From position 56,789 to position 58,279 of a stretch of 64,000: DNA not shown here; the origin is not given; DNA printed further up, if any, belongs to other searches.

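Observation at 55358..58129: Phosphonate head-group cassette (PhnW-like / LicC-like / CDP-alcohol phosphotransferase) with no PEP mutase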

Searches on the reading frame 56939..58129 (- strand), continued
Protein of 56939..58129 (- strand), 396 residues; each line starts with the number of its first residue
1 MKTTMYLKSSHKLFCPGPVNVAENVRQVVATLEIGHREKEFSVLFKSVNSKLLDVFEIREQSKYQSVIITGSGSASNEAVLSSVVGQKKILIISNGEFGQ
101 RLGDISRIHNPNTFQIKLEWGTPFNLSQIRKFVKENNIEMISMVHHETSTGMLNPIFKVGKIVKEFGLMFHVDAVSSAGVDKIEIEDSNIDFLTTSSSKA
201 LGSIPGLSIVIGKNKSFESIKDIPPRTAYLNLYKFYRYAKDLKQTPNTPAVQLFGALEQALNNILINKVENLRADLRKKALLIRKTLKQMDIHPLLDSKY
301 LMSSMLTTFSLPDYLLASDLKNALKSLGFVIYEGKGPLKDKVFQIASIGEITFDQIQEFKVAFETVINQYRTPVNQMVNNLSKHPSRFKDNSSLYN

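Call 21: find_related_loci(query=A1, collection=genome_contigs, flank=10000)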
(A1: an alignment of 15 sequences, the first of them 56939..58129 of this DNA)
Query A1 (396 aa) in genome_contigs; peptide patterns used: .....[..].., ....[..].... (x = any residue, [..] = any of these).
412 stretches matched a pattern; 238 encode a relative of the query (tblastn E <= 1e-3); the best 80 are kept; 80 distinct loci.
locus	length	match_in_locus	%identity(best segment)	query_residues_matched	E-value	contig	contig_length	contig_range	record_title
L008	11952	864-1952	52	4-367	9e-122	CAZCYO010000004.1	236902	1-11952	MAG TPA_asm: uncultured Gammaproteobacteria bacterium isolate SRP278252_co1_715 genome assembly, contig: NODE_26_length_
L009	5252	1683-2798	50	1-374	2e-120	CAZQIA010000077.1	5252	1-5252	MAG TPA_asm: uncultured Gammaproteobacteria bacterium isolate SRP173033_co3_77 genome assembly, contig: NODE_24230_lengt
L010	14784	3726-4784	51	4-359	1e-118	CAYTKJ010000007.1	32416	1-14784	MAG TPA_asm: uncultured Candidatus Saccharibacteria bacterium isolate ERP113451_co1_455 genome assembly, contig: NODE_15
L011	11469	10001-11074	52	13-371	3e-118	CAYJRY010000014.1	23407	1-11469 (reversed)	MAG TPA_asm: uncultured Gammaproteobacteria bacterium isolate ERP125453_co1_466 genome assembly, contig: NODE_2004_lengt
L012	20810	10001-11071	50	11-369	4e-118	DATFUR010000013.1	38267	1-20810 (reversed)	MAG TPA_asm: Patescibacteria group bacterium isolate SMAG_U9442 k141_69728, whole genome shotgun sequence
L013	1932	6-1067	50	13-367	3e-126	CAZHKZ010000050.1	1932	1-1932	MAG TPA_asm: uncultured Gammaproteobacteria bacterium isolate SRP278252_co2_13 genome assembly, contig: NODE_141604_leng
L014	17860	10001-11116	48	13-392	4e-116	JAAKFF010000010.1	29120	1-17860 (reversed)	MAG: Chlamydiae bacterium isolate K1060_chlam_2 K1060chlam2_10, whole genome shotgun sequence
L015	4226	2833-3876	50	11-359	3e-117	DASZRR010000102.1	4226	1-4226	MAG TPA_asm: Patescibacteria group bacterium isolate SMAG_U6029 k141_171419, whole genome shotgun sequence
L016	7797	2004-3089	52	8-371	2e-115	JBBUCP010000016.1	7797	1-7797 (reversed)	MAG: Patescibacteria group bacterium isolate H52-bin124_1 H52_bin124_1_000000000016, whole genome shotgun sequence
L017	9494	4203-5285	50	13-375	2e-115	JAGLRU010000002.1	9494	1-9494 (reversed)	MAG: Alphaproteobacteria bacterium isolate RS_9_27 ROV157_9.bin.27.fa_2, whole genome shotgun sequence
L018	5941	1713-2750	52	13-359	3e-115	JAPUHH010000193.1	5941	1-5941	MAG: Gammaproteobacteria bacterium isolate KW1-S05_58 KW1-S05_58_cg193, whole genome shotgun sequence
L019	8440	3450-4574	47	13-393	8e-115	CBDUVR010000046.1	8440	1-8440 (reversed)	MAG TPA_asm: uncultured archaeon isolate SRR21487743_concoct_152 genome assembly, contig: ERZ25748485.2898, whole genome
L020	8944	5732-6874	49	13-391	5e-114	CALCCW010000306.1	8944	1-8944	MAG TPA_asm: uncultured candidate division Zixibacteria bacterium isolate DRR093004_bin.15_CONCOCT_v1.1_MAG genome assem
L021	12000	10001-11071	50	13-370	4e-114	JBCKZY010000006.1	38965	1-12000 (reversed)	Thermodesulfovibrionia bacterium isolate SLM_LV1_0208-G10 Node_6_length_38965_cov_70.792304, whole genome shotgun sequen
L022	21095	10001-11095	50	13-371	5e-114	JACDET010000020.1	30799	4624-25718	MAG: Candidatus Levyibacteriota bacterium isolate MGR_bin367 SD2903_NODE_156_length_30799_cov_1.127119, whole genome sho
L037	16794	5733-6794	49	13-367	3e-112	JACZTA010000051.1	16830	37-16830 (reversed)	MAG: Bacteroidetes bacterium isolate B12T1B10 B12T1B10_NODE1784, whole genome shotgun sequence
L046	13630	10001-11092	48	13-378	2e-111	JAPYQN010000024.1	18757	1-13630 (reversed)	MAG: Gammaproteobacteria bacterium isolate PW2.metabat2.74 PW2_3550_length_18757_cov_57.720458, whole genome shotgun seq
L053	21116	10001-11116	49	9-383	2e-110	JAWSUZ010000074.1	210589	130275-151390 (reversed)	MAG: Agarilytica sp. isolate AMN13_PHB_gam1 T50P3HB_contig_162, whole genome shotgun sequence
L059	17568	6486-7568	47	13-375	8e-110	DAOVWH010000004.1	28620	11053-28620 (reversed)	MAG TPA_asm: Alphaproteobacteria bacterium isolate CSMAG_1726 CSMAG_1726_k141_1821226_length_28620_cov_8.0000, whole gen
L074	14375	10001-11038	50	13-359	2e-108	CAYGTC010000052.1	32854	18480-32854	MAG TPA_asm: uncultured Alcanivoracaceae bacterium isolate ERP117304_co3_190 genome assembly, contig: NODE_1977_length_3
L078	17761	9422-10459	50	13-359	6e-108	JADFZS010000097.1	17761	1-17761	MAG: Magnetococcales bacterium isolate nJSWbin1 nJSW_bin1_NODE_97_length_17761_cov_5.665630, whole genome shotgun sequen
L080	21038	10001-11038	51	13-359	1e-107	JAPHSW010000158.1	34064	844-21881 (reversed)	MAG: Gammaproteobacteria bacterium isolate N3S-Bin_2 c_000000334899, whole genome shotgun sequence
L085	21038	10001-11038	50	13-359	7e-107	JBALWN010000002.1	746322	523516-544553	MAG: Halopseudomonas aestusnigri isolate 7NakV-02 NODE_2_length_746322_cov_29.654679, whole genome shotgun sequence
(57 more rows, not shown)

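Call 25: search_protein_families(library=pfam, proteins=[L053:12212-12880:+, L037:7630-8244:+, L046:11986-12555:+, L074:11977-13002:+, L080:11855-13012:+, L017:6085-7365:+, L085:11198-12637:+, L001:5060-5899:+, L001:7503-8330:+, L078:11667-12437:+], max_evalue=0.01)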
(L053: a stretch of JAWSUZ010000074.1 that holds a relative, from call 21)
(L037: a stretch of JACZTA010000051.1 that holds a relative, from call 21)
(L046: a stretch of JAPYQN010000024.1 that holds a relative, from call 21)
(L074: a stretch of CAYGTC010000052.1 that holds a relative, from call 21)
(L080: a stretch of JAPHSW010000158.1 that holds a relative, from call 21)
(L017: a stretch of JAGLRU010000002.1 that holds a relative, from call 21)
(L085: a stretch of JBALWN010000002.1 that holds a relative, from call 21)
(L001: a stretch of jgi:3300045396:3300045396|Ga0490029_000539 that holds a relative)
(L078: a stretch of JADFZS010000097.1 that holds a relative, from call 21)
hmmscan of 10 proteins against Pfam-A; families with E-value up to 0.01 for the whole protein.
L053:12212-12880:+ (223 aa): 1 family
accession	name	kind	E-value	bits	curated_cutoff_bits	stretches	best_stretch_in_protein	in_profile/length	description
PF01066.26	CDP-OH_P_transf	-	2.4e-12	47.9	22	1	26-181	3-150/152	CDP-alcohol phosphatidyltransferase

L037:7630-8244:+ (205 aa): 5 families
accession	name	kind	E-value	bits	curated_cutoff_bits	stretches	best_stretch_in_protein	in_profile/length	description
PF00485.24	PRK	-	4.8e-12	46.5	22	2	27-110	1-84/196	Phosphoribulokinase / Uridine kinase family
PF13238.12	AAA_18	-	1.2e-07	32.6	29.4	1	28-157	1-118/128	AAA domain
PF08433.16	KTI12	-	0.0015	18.5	22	1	30-88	6-61/271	Chromatin associated protein KTI12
PF07693.20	KAP_NTPase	-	0.0021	17.8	20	1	19-77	14-72/293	KAP family P-loop domain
PF02223.23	Thymidylate_kin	-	0.004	17.3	27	0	131-166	119-155/185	Thymidylate kinase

L046:11986-12555:+ (190 aa): 0 families

L074:11977-13002:+ (342 aa): 1 family
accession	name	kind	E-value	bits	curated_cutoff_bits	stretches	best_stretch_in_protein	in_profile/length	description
PF14398.11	ATPgrasp_YheCD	-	0.0018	18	26.8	1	63-170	8-101/255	YheC/D like ATP-grasp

L080:11855-13012:+ (386 aa): 0 families

L017:6085-7365:+ (427 aa): 1 family
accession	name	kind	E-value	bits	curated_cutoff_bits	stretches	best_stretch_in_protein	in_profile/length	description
PF02786.22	CPSase_L_D2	-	2.5e-06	27.6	19.8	1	150-337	1-186/211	Carbamoyl-phosphate synthase L chain, ATP binding domain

L085:11198-12637:+ (480 aa): 1 family
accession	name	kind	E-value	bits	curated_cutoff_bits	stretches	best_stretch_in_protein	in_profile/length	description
PF00120.29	Gln-synt_C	-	1.5e-101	340.3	24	1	143-474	3-342/344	Glutamine synthetase, catalytic domain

L001:5060-5899:+ (279 aa): 2 families
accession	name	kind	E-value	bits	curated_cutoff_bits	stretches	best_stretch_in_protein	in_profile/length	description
PF12706.13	Lactamase_B_2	-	1.7e-21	77.2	27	1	52-246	3-197/200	Beta-lactamase superfamily domain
PF13483.12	Lactamase_B_3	-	1.5e-05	25.5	24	1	75-201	40-131/160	Beta-lactamase superfamily domain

L001:7503-8330:+ (275 aa): 0 families

L078:11667-12437:+ (257 aa): 1 family
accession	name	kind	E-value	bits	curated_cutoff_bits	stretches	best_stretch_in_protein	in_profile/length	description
PF01066.26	CDP-OH_P_transf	-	4.1e-18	66.7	22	1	12-156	3-138/152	CDP-alcohol phosphatidyltransferase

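Call 33: search_dna_similar(query=window:56939-58129:-, collection=plasmids, mode=protein, max_rows=25, max_evalue=1e-20)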
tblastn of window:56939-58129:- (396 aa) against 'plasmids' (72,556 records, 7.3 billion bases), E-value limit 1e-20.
Records with a match: 84; places in all: 88; records where one place covers at least 80% of the query: 83.
Best place of each record, by identity: <60% 84.
By first word of the organism name: Vibrio 9; Mycetohabitans 9; Acinetobacter 5; Paraburkholderia 5; Bacillus 4; Burkholderia 4; Sinorhizobium 4; Salmonella 3; Cupriavidus 3; Paracoccus 3; and 27 more.
By predicted mobility (MOB-suite, as given by PLSDB): non-mobilizable 65; conjugative 11; mobilizable 8.
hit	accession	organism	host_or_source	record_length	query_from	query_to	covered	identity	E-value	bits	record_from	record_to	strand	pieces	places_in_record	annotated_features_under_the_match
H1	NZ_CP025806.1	Sulfitobacter sp. SK012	Marine Sediment,North Sea (sediment)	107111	11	367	90%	46.8%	3e-99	330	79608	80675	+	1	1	aminotransferase class V-fold PLP-dependent enzyme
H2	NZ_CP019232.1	Bacillus thuringiensis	-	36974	9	368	91%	42.8%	2e-87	296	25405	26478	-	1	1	aminotransferase class V-fold PLP-dependent enzyme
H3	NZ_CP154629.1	Acetoanaerobium noterae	cell culture,Sludge of a digestion ...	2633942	10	367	90%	32.2%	4e-39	156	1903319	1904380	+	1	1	none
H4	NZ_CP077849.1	Acinetobacter baumannii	Homo sapiens,Rectal swab_P28_BU14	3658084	5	379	95%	29.6%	3e-37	150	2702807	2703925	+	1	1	none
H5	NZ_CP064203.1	Acinetobacter baumannii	Homo sapiens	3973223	5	379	95%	29.6%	3e-37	150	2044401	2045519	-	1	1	none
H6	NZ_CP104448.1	Acinetobacter baumannii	Homo sapiens,sputum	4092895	5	372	93%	30.1%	1e-35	146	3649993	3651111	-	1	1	none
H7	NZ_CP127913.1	Acinetobacter sp. SAAs474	cell culture,lake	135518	1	363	92%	30.5%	3e-35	144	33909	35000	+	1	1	phnW: 2-aminoethylphosphonate--pyruvate transaminase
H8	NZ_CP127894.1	Acinetobacter sp. SAAs470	cell culture,lake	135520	1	363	92%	30.5%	3e-35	144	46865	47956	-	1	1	phnW: 2-aminoethylphosphonate--pyruvate transaminase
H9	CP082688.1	Salmonella enterica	ground turkey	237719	13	381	93%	29.1%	1e-30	131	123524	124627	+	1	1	phnW: 2-aminoethylphosphonate--pyruvate transaminase | phosphonoacetaldehyde hydrolase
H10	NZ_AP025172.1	Cupriavidus sp. P-10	-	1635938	13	368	90%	30.1%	6e-45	173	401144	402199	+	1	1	none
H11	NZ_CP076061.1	Cupriavidus sp. EM10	Pure-cultured cell,sewage water sludge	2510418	13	367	90%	30.1%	1e-42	166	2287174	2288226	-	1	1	none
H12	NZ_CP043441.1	Cupriavidus campinensis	cell culture,soil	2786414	13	367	90%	30.1%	1e-42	166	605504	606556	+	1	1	none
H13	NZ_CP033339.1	Salmonella enterica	food,raw peanut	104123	13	367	90%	29.9%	4e-31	132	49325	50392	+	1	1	phnW: 2-aminoethylphosphonate--pyruvate transaminase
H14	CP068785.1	Salmonella enterica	food,peppercorn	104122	13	367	90%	29.9%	4e-31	132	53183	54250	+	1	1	phnW: 2-aminoethylphosphonate--pyruvate transaminase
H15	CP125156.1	Klebsiella pneumoniae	-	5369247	13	367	90%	29.9%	4e-31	132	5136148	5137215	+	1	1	phnW: 2-aminoethylphosphonate--pyruvate transaminase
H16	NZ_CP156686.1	Burkholderia stagnalis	Bacterial cells,soils collected in ...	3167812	13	369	90%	29.6%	1e-43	169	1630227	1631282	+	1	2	none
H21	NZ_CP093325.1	Bacillus sp. N5-665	whole organism,peat soil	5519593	13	351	86%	30.3%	4e-35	144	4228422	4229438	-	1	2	none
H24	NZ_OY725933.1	Bacteroides finegoldii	-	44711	13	351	86%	30.1%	5e-32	135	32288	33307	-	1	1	phnW: 2-aminoethylphosphonate--pyruvate transaminase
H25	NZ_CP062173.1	Mycetohabitans rhizoxinica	Rhizopus microsporus,bacterial ...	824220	13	363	89%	29.1%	3e-39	157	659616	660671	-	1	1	2-aminoethylphosphonate aminotransferase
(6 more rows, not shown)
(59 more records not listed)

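Call 34: get_annotated_region(hit=H1, flank=9000)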
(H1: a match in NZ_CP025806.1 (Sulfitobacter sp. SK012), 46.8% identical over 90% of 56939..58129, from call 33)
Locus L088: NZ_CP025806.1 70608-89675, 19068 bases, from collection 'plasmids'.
description: Sulfitobacter sp. SK012 plasmid unnamed3, complete sequence
organism: Sulfitobacter sp. SK012 (NCBI taxid 1389005)
taxonomy: Bacteria; Pseudomonadota; Alphaproteobacteria; Rhodobacterales; Roseobacteraceae; Sulfitobacter; Sulfitobacter sp. SK012
host: -; source: Marine Sediment,North Sea (sediment); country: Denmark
typing (MOB-suite, as given by PLSDB): non-mobilizable
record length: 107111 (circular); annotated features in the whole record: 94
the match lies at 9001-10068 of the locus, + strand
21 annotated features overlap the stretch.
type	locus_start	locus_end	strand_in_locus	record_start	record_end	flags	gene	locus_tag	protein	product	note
CDS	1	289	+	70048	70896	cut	-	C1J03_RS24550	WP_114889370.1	MBL fold metallo-hydrolase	-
CDS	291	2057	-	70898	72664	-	-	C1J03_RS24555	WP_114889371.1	SulP family inorganic anion transporter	-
CDS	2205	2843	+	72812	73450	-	-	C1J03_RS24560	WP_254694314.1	sulfatase-like hydrolase/transferase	-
CDS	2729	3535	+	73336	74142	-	-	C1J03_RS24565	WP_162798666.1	hypothetical protein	-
CDS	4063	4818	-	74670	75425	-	-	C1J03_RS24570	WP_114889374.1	hypothetical protein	-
CDS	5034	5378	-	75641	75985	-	-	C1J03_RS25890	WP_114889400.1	hypothetical protein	-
CDS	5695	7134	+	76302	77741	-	-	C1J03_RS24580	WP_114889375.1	DUF6880 family protein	-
CDS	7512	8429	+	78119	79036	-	-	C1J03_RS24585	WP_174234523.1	DMT family transporter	GO:0055085 - transmembrane transport [Evidence IEA]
CDS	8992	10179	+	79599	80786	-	-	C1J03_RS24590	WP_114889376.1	aminotransferase class V-fold PLP-dependent enzyme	-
CDS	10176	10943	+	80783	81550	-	-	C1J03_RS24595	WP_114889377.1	CDP-alcohol phosphatidyltransferase family protein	GO:0008654 - phospholipid biosynthetic process [Evidence IEA]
CDS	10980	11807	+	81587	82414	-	-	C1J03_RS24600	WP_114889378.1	phosphocholine cytidylyltransferase family protein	-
CDS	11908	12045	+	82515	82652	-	-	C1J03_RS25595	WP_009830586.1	hypothetical protein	-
CDS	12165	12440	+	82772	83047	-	-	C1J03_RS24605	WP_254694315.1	hypothetical protein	-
CDS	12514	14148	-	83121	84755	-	groL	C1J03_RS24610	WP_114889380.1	chaperonin GroEL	GO:0006457 - protein folding [Evidence IEA]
CDS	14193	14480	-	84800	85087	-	-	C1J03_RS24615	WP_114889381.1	co-chaperone GroES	-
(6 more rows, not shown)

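Call 35: get_annotated_region(hit=H2, flank=9000)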
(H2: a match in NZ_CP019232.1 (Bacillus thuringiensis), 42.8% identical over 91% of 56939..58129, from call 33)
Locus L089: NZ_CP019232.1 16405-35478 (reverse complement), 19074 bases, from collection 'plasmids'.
description: Bacillus thuringiensis strain YGd22-03 plasmid pYGD36, complete sequence
organism: Bacillus thuringiensis (NCBI taxid 1428)
taxonomy: Bacteria; Bacillota; Bacilli; Bacillales; Bacillaceae; Bacillus; Bacillus thuringiensis
host: -; source: -; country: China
typing (MOB-suite, as given by PLSDB): non-mobilizable
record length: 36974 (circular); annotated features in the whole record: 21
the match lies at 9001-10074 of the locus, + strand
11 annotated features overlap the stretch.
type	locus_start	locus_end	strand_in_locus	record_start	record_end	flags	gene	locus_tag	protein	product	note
CDS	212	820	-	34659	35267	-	-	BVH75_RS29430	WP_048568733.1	DUF998 domain-containing protein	-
CDS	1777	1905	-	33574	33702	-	-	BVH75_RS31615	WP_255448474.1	hypothetical protein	-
CDS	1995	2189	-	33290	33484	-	-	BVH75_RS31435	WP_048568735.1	hypothetical protein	-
CDS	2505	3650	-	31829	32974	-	-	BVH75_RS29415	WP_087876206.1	DUF418 domain-containing protein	-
CDS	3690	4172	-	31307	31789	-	-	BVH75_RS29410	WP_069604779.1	thioredoxin family protein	-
CDS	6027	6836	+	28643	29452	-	-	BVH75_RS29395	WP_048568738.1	4'-phosphopantetheinyl transferase superfamily protein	-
CDS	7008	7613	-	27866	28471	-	-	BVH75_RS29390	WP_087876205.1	NUDIX domain-containing protein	-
CDS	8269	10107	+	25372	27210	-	-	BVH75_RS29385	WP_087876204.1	aminotransferase class V-fold PLP-dependent enzyme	-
CDS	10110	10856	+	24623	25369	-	-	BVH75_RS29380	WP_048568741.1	phosphocholine cytidylyltransferase family protein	-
CDS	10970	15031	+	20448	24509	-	-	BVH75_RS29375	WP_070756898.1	non-ribosomal peptide synthetase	-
CDS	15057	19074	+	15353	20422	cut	-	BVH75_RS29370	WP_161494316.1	non-ribosomal peptide synthetase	-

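Call 36: get_annotated_region(hit=H25, flank=9000)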
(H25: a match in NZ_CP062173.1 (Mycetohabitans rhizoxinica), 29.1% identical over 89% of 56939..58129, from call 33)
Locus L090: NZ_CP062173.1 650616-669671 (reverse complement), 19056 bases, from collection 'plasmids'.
description: Mycetohabitans rhizoxinica strain B47 plasmid megaplasmid, complete sequence
organism: Mycetohabitans rhizoxinica (NCBI taxid 412963)
taxonomy: Bacteria; Pseudomonadota; Betaproteobacteria; Burkholderiales; Burkholderiaceae; Mycetohabitans; Mycetohabitans rhizoxinica
host: -; source: Rhizopus microsporus,bacterial culture,soil; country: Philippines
typing (MOB-suite, as given by PLSDB): non-mobilizable
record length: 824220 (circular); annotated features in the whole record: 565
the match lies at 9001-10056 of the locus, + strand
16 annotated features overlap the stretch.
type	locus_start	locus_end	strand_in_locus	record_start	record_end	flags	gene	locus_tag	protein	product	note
CDS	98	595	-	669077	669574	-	-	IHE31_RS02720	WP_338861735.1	hypothetical protein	-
CDS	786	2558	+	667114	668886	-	-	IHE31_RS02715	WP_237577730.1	cation:proton antiporter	GO:0006812 - monoatomic cation transport [Evidence IEA]; GO:1902600 - proton transmembrane transport [Evidence IEA]; ...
CDS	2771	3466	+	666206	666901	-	-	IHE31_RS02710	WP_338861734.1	CDP-alcohol phosphatidyltransferase family protein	GO:0008654 - phospholipid biosynthetic process [Evidence IEA]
CDS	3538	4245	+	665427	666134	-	-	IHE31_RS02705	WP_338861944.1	2OG-Fe(II) oxygenase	-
CDS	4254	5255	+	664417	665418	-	-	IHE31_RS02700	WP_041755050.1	lysylphosphatidylglycerol synthase domain-containing protein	-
CDS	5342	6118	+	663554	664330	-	-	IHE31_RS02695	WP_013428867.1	phosphocholine cytidylyltransferase family protein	-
CDS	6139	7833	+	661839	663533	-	aepX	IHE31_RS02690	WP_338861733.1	phosphoenolpyruvate mutase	GO:0019634 - organic phosphonate metabolic process [Evidence IEA]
CDS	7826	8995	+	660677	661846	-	aepY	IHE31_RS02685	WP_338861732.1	phosphonopyruvate decarboxylase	GO:0017000 - antibiotic biosynthetic process [Evidence IEA]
CDS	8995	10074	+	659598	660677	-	-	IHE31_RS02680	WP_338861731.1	2-aminoethylphosphonate aminotransferase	-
CDS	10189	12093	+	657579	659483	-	dxs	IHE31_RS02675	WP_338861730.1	1-deoxy-D-xylulose-5-phosphate synthase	GO:0009240 - isopentenyl diphosphate biosynthetic process [Evidence IEA]; GO:0008615 - pyridoxine biosynthetic process ...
CDS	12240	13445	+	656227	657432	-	-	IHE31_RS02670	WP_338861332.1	hypothetical protein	-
CDS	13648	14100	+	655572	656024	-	-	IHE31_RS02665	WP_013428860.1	hypothetical protein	-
CDS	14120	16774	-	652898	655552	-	-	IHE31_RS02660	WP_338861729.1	MMPL family transporter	-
CDS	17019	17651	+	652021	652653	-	-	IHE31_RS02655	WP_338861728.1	ABC transporter substrate-binding protein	-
CDS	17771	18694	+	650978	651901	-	ispH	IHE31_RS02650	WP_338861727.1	4-hydroxy-3-methylbut-2-enyl diphosphate reductase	GO:0050992 - dimethylallyl diphosphate biosynthetic process [Evidence IEA]; GO:0019288 - isopentenyl diphosphate ...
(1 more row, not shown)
